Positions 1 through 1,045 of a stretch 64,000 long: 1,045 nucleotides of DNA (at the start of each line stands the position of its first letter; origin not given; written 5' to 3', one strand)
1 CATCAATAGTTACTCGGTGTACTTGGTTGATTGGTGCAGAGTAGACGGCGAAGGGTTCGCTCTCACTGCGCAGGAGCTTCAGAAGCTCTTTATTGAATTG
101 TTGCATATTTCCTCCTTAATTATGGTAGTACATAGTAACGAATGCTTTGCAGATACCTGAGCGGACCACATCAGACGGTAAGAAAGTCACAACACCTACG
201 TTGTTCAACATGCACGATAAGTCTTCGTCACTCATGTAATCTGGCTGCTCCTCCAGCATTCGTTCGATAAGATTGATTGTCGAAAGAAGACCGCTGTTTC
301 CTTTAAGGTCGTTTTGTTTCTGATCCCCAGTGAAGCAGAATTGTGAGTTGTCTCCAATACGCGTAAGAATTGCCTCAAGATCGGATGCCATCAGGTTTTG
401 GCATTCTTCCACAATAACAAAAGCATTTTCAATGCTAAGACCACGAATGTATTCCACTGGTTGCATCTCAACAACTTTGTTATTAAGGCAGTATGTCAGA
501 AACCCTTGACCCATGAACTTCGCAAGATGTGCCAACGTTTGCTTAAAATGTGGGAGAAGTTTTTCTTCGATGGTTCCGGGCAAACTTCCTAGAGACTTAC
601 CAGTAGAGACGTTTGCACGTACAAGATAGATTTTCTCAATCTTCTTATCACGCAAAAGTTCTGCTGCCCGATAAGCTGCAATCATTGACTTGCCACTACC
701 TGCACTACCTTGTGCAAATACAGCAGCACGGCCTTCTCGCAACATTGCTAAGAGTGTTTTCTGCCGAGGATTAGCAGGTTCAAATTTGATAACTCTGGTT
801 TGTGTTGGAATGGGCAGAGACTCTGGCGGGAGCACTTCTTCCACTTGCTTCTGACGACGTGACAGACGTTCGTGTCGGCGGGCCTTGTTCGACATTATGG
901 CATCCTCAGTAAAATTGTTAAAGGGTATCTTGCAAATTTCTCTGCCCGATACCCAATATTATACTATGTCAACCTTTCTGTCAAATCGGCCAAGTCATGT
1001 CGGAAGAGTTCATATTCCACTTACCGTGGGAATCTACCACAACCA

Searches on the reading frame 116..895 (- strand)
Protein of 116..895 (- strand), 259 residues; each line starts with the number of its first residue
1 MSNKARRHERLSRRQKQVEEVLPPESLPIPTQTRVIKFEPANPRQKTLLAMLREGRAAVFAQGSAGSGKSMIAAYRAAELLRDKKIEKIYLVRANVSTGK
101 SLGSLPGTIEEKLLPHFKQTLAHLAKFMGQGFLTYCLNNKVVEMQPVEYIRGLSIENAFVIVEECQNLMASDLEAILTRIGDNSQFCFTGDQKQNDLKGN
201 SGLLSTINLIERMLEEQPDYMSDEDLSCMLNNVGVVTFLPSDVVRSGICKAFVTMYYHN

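Call 13: search_protein_families(library=phrogs, proteins=[window:116-895:-], max_evalue=0.001)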
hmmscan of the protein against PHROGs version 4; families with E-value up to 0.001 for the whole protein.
window:116-895:- (259 aa): 3 families
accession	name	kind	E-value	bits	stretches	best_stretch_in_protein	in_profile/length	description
phrog_170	-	other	4.1e-68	231.2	1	13-258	54-279/323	PhoH-like phosphate starvation-inducible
phrog_2765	-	other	6.3e-36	125.2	1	34-203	228-405/443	PhoH-like phosphate starvation-inducible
phrog_32482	-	other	3.6e-17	63.2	1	7-256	355-583/589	PhoH-like phosphate starvation-inducible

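Call 14: search_protein_families(library=pfam, proteins=[window:116-895:-], max_evalue=0.001)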
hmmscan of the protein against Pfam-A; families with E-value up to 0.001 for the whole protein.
window:116-895:- (259 aa): 4 families
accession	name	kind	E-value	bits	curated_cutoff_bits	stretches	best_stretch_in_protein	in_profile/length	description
PF02562.22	PhoH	-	3.3e-44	151.3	27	1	39-256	3-204/205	PhoH-like protein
PF13245.12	AAA_19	-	3.5e-06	27.7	25.1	1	59-195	14-129/134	AAA domain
PF13604.12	AAA_30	-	8.2e-06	26.1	27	1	42-205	3-138/191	AAA domain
PF00270.35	DEAD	-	0.00069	19.8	26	0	43-91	2-51/167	DEAD/DEAH box helicase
